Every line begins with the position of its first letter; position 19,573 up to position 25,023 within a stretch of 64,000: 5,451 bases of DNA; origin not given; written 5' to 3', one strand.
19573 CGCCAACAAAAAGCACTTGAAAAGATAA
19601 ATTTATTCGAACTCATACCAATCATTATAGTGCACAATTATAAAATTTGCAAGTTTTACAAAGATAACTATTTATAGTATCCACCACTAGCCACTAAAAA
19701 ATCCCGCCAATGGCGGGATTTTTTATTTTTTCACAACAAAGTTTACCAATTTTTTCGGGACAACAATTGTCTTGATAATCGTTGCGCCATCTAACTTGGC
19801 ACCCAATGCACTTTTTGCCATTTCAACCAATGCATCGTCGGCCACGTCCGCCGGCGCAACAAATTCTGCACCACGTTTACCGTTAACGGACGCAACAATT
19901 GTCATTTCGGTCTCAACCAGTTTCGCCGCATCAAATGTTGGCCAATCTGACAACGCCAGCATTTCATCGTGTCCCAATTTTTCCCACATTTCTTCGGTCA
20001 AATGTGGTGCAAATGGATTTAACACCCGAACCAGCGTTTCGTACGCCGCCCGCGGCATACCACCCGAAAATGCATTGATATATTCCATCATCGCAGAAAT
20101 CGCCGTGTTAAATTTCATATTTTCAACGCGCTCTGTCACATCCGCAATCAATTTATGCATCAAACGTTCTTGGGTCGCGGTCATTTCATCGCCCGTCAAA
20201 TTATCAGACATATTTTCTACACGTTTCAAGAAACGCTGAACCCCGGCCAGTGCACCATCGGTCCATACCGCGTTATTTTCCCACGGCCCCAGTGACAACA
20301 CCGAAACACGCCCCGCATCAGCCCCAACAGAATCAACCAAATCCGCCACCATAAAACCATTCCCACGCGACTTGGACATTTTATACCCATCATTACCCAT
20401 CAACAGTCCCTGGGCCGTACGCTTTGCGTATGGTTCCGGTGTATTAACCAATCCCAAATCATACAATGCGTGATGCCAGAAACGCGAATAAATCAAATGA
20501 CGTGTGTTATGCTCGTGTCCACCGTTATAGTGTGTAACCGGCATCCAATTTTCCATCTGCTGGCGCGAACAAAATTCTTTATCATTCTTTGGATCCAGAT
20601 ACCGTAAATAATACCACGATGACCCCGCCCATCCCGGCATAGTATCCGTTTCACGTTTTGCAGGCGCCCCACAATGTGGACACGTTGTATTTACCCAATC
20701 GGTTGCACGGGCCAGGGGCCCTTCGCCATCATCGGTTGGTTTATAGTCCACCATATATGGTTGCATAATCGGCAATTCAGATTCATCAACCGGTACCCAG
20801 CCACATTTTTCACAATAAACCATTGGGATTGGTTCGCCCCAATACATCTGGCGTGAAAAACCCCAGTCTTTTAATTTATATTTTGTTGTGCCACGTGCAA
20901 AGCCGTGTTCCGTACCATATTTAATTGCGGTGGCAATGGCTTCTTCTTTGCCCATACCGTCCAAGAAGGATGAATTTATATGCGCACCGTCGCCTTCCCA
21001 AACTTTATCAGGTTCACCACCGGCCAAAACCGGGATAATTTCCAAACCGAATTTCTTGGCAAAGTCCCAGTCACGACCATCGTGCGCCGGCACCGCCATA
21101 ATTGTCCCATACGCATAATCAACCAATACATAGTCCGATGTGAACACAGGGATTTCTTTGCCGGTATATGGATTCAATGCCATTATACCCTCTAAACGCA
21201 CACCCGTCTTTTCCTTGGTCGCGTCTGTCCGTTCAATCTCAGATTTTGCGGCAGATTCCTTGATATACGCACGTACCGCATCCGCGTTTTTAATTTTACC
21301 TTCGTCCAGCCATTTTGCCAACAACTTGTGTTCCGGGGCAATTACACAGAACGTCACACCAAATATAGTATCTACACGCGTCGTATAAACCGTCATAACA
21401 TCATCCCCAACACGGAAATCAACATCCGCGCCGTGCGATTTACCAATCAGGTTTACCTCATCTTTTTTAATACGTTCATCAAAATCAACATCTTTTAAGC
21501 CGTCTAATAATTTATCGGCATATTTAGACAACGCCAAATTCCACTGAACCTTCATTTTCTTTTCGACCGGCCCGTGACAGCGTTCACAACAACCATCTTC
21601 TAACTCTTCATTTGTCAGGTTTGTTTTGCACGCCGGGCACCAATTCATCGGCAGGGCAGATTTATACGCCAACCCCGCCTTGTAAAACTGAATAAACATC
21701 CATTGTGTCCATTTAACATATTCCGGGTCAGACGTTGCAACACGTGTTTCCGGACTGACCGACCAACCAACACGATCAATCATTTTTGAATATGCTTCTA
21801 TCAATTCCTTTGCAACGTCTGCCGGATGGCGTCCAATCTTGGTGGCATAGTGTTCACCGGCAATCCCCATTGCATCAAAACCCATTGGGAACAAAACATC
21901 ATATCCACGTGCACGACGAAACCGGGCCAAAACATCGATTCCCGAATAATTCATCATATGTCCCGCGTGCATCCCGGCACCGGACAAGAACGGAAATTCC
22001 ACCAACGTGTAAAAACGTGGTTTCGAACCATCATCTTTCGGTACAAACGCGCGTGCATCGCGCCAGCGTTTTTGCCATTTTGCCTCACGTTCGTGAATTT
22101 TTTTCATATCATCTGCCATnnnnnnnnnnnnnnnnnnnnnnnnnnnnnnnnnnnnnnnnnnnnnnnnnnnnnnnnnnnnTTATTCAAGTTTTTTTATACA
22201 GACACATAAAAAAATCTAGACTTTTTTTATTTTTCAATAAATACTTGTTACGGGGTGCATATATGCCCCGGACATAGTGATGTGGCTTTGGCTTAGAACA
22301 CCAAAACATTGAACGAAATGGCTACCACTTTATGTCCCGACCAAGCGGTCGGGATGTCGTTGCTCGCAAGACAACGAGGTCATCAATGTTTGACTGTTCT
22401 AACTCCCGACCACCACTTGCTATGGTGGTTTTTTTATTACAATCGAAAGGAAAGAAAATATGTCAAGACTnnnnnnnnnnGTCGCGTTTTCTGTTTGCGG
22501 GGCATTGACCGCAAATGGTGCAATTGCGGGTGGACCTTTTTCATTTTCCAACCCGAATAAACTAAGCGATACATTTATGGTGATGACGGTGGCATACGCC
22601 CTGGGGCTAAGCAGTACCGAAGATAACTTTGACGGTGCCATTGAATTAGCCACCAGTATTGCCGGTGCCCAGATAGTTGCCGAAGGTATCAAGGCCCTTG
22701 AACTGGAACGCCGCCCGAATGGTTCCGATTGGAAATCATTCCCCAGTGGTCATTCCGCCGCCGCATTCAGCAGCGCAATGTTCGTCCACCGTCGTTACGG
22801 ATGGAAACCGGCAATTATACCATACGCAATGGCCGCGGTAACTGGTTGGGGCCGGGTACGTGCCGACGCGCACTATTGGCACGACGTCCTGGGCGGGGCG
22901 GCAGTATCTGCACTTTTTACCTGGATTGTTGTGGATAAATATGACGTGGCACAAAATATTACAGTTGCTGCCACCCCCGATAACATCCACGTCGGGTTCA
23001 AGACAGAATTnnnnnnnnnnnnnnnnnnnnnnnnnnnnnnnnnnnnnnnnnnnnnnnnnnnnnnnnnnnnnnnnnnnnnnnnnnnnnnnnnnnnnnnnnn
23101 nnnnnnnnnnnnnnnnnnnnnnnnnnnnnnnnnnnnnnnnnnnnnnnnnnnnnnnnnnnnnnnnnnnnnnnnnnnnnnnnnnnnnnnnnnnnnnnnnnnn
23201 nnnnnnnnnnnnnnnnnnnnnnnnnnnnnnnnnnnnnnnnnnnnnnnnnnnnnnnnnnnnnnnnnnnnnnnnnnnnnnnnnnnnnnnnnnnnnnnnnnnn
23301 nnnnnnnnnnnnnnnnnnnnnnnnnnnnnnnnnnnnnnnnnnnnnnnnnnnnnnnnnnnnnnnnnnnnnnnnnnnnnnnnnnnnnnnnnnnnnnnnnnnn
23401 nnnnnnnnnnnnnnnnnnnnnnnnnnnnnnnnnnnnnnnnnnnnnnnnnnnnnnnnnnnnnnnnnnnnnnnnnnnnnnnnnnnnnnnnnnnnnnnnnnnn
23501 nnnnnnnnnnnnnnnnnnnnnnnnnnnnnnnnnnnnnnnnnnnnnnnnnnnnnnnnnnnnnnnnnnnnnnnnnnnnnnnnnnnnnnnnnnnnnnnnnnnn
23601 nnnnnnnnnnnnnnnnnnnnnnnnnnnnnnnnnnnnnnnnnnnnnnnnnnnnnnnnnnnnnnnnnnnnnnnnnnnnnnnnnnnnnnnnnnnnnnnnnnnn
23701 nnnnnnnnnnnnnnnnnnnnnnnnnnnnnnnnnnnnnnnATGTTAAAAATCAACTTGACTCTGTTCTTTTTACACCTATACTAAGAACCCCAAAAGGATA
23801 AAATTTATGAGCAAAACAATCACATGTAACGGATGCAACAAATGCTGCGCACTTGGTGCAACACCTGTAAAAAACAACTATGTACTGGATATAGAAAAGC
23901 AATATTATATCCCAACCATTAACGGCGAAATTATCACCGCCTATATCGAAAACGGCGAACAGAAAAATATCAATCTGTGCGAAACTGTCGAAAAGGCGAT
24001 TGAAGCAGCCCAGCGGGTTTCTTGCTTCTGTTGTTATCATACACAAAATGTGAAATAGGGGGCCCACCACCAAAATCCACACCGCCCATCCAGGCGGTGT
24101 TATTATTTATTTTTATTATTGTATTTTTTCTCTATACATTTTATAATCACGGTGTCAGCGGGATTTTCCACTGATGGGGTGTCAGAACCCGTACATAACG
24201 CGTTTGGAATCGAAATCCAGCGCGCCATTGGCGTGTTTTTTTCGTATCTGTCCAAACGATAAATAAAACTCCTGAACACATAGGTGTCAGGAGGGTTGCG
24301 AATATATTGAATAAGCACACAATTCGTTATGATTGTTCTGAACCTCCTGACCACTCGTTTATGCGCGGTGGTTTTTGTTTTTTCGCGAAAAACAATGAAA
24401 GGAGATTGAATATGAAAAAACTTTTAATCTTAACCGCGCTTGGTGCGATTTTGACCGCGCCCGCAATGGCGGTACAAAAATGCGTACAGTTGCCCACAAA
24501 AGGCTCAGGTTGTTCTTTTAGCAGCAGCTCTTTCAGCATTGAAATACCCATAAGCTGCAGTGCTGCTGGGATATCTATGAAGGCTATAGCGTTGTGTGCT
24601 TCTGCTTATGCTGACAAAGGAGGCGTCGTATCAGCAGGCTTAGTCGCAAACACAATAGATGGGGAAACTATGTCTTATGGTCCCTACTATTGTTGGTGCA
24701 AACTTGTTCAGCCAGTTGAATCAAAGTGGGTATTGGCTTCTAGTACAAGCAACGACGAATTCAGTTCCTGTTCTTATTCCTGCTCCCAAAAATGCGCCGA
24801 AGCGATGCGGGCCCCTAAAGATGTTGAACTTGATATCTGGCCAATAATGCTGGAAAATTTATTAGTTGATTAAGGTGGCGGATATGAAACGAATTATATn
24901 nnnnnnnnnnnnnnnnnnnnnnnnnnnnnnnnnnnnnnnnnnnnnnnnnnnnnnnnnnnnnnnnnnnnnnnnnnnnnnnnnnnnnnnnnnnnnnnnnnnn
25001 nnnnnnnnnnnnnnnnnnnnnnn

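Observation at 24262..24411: Conserved ~150-nt leader with mutually exclusive pairings plus hairpin and U-run: candidate novel riboswitch or attenuator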

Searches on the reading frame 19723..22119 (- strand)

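Call 15: search_protein_families(library=pfam, proteins=[window:19723-22119:-])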
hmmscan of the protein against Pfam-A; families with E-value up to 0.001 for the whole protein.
window:19723-22119:- (798 aa): 5 families
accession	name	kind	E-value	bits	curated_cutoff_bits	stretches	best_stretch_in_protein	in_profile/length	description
PF13603.12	tRNA-synt_1_2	-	3.5e-50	170.5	25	1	223-400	2-182/185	Leucyl-tRNA synthetase, editing domain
PF00133.28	tRNA-synt_1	-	5.1e-36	124.8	22.7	2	14-219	1-218/414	tRNA synthetases class I (I, L, M and V)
PF09334.17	tRNA-synt_1g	-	4.1e-21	75.6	20.1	1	49-183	13-144/391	tRNA synthetases class I (M)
PF08264.19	Anticodon_1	-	2.7e-18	66.7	25.1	1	654-748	8-131/148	Anticodon-binding domain of tRNA ligase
PF13248.11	Zn_ribbon_3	-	8e-05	22.4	27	0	432-446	1-14/26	zinc-ribbon domain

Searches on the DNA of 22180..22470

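Call 75: search_rna_families(source=window, start=22180, end=22470, threshold=evalue, max_evalue=10)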
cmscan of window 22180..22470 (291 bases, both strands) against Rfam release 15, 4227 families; matches with E-value up to 10: 4.
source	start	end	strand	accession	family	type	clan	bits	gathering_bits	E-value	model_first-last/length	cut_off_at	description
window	22347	22419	+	RF02221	sRNA-Xcc1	Gene; sRNA;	-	22.7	53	0.091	1-87/87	no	sRNA-Xcc1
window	22201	22272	-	RF02075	STnc230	Gene; sRNA;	-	19.4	50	1.7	1-83/83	no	Enterobacterial sRNA STnc230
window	22208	22270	-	RF02057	STnc40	Gene; sRNA;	-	16.7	45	2.2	1-70/70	no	Salmonella enterica sRNA STnc40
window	22336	22353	-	RF01322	CRISPR-DR9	Gene; CRISPR;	-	12.6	45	7.2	7-24/37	no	CRISPR RNA direct repeat element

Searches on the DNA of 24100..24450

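Call 21: search_rna_families(source=window, start=24100, end=24450, threshold=evalue, max_evalue=10, show_alignments=2)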
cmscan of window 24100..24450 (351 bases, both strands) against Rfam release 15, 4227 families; matches with E-value up to 10: 6.
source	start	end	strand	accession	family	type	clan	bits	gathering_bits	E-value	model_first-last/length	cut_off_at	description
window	24266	24382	+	RF00515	PyrR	Cis-reg;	-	19.4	54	2.2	1-115/115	no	PyrR binding site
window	24155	24241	+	RF01394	isrK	Gene; sRNA;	-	16.1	50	0.31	1-77/77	no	isrK Hfq binding RNA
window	24358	24401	+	RF03474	mir-4766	Gene; miRNA;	-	14.1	72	7.3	1-56/56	no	mir-4766 microRNA precursor family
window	24267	24337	-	RF00014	DsrA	Gene; sRNA;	-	14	60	4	1-85/85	no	DsrA RNA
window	24231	24351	-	RF02638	EF0605_EF0606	Gene; sRNA;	-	13.8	219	3.4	1-179/179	no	Enterococcus sRNA EF0605_EF0606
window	24306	24327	-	RF01114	TMV_UPD-PK1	Cis-reg;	-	13.7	33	8.8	1-22/22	no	Pseudoknot of upstream pseudoknot domain (UPD) of the 3'UTR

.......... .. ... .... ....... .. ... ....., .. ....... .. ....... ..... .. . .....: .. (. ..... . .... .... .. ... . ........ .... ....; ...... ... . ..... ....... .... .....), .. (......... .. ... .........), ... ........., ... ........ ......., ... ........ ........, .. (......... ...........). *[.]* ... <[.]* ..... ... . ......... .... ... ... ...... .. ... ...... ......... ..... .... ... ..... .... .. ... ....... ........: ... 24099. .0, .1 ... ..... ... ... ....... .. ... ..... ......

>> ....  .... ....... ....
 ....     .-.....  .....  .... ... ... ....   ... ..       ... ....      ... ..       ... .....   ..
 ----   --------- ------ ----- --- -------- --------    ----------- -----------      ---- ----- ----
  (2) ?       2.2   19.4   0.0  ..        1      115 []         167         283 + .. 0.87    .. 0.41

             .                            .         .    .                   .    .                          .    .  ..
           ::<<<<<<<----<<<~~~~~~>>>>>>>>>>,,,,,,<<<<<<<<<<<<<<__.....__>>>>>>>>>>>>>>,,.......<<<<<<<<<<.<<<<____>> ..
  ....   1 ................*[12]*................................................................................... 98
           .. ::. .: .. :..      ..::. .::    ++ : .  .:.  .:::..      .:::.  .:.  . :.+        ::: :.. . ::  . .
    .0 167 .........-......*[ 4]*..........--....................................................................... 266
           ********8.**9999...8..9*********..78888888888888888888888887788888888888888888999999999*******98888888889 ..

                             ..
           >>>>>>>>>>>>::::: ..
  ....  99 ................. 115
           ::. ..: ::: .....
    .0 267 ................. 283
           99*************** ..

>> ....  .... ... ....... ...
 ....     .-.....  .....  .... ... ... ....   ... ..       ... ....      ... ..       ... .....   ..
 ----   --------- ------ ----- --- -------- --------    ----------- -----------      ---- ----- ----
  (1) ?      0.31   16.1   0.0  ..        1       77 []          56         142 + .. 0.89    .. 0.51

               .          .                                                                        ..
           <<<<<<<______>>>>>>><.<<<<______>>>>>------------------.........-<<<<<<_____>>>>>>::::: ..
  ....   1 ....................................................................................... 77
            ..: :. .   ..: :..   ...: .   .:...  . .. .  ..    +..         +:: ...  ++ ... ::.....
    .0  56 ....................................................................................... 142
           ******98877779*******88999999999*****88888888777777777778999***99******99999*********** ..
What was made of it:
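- On Any Rfam 15 family (riboswitches, T-box, c-di-GMP-I/II, leaders, sRNAs): Permissive scans of 24100-24450 and 22180-22470 give nothing above 22.7 bits (calls 21, 75).
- On Rfam PyrR binding site (RF00515): 19.4 bits, E 2.2, on 24266-24382 (call 21).
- Closest known: Three-helix transcription attenuators. Same: PyrR was the best, though insignificant, Rfam match because of this shared layout (call 21).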

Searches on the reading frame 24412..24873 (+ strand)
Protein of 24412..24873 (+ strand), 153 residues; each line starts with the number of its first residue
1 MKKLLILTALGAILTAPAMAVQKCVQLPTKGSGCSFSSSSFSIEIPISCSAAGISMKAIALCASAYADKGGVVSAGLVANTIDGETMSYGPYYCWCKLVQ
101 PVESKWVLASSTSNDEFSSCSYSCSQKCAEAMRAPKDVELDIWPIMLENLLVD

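Call 25: find_homologous_proteins(query=window:24412-24873:+)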
Query window:24412-24873:+ (153 aa): 36 proteins with E <= 0.001 among 137 candidates.
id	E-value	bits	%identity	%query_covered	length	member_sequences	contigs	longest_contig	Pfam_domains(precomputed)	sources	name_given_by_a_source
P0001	6.5e-85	300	91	100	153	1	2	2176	-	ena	-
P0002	1.4e-84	299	91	100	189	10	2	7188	-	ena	-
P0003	9.0e-69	248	79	100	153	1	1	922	-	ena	-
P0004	7.5e-61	222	74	100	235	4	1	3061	-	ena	-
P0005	5.0e-20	90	43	86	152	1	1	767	-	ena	-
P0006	8.5e-17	79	39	85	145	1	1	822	-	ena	-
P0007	1.7e-16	78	42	87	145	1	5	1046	-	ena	-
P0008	1.1e-15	76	40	88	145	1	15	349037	-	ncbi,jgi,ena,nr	ncbi:MAG: hypothetical protein E7009_04575 [Alphaproteobacteria bacterium]|nr:hypothetical protein [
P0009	1.5e-15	75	40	84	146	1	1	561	-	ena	-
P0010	1.5e-15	75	37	88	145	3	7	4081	-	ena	-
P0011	1.6e-15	75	38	87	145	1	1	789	-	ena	-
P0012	1.8e-15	75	36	86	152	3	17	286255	-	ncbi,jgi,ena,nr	ncbi:MAG: hypothetical protein E7009_03545 [Alphaproteobacteria bacterium]|nr:hypothetical protein [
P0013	1.9e-15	75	40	87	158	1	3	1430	-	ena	-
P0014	2.9e-15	74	38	87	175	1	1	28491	-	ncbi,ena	-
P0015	3.3e-15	74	41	87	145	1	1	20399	-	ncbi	-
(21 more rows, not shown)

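Call 26: find_encoding_contigs(protein=P0002, flank=3000, max_places=3)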
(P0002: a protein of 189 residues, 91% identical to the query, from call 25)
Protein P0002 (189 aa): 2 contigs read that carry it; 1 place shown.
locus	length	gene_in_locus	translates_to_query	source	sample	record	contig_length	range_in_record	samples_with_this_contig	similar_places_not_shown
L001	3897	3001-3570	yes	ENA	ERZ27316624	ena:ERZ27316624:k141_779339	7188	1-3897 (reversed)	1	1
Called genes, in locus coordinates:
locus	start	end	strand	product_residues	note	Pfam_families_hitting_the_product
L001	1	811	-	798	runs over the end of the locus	PF00133:tRNA-synt_1, PF09334:tRNA-synt_1g, PF13603:tRNA-synt_1_2, PF00133:tRNA-synt_1, PF08264:Anticodon_1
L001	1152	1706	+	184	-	PF01569:PAP2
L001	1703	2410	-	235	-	PF01479:S4, PF01728:FtsJ, PF08241:Methyltransf_11 (weak), PF13649:Methyltransf_25 (faint)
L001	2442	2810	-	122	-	-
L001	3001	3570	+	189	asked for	-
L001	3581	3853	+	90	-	-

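Call 27: find_encoding_contigs(protein=P0004, flank=3000, max_places=3)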
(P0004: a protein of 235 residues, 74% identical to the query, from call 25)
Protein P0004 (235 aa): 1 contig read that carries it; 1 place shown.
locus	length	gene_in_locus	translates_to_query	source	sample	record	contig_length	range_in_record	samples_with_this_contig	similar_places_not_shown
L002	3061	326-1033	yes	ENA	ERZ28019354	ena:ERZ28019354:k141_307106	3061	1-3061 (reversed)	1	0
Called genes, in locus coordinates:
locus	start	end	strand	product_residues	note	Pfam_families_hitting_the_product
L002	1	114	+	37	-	?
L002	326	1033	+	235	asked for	-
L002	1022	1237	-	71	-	-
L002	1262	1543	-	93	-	-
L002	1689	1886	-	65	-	-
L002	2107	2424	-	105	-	-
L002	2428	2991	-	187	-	PF01741:MscL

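Call 28: find_encoding_contigs(protein=P0008, flank=3000, max_places=4)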
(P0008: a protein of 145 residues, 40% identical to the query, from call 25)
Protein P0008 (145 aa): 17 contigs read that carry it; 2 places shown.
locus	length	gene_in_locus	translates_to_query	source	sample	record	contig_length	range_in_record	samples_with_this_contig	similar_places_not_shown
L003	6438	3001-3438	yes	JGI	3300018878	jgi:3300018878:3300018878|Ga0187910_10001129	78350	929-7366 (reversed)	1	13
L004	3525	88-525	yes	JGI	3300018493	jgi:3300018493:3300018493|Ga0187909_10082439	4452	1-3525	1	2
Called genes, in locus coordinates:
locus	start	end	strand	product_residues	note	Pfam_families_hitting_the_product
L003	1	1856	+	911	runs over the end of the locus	PF00521:DNA_topoisoIV, PF03989:DNA_gyraseA_C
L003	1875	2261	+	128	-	PF00376:MerR, PF13411:MerR_1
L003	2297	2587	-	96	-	-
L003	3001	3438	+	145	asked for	-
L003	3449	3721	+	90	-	-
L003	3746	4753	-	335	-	-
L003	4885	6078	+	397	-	-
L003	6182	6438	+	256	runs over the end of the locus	-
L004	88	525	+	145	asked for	-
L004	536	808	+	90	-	-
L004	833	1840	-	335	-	-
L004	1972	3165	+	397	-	-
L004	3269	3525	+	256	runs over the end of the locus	-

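Call 29: find_encoding_contigs(protein=P0012, flank=3000, max_places=4)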
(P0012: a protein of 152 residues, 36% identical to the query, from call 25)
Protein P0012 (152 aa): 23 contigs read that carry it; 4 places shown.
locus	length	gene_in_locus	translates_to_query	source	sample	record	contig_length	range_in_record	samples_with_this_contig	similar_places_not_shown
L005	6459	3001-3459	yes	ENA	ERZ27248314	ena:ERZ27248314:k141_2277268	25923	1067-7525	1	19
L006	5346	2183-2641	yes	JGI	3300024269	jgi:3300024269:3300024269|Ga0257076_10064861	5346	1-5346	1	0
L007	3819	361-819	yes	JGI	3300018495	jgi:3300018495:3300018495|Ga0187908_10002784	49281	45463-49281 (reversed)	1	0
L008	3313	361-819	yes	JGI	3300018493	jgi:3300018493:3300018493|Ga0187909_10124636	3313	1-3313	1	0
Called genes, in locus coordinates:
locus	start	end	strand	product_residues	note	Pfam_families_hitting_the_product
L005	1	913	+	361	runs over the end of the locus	PF00814:TsaD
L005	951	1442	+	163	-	-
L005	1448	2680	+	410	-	PF13742:tRNA_anti_2, PF01336:tRNA_anti-codon, PF02601:Exonuc_VII_L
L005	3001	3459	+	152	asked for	-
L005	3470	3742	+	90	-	-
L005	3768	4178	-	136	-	-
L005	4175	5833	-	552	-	PF02463:SMC_N, PF13476:AAA_23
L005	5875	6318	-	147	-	-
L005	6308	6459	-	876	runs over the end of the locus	PF00580:UvrD-helicase, PF13245:AAA_19 (faint), PF13361:UvrD_C, PF13538:UvrD_C_2 (faint)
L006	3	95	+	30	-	?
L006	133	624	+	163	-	-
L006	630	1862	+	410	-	PF13742:tRNA_anti_2, PF01336:tRNA_anti-codon, PF02601:Exonuc_VII_L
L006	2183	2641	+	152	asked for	-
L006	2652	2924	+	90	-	-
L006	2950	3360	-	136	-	-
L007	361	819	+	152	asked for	-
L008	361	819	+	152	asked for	-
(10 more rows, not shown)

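Call 63: search_protein_families(library=pfam, max_evalue=0.01, proteins=[window:24412-24873:+])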
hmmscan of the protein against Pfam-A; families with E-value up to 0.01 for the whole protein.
window:24412-24873:+ (153 aa): 0 families
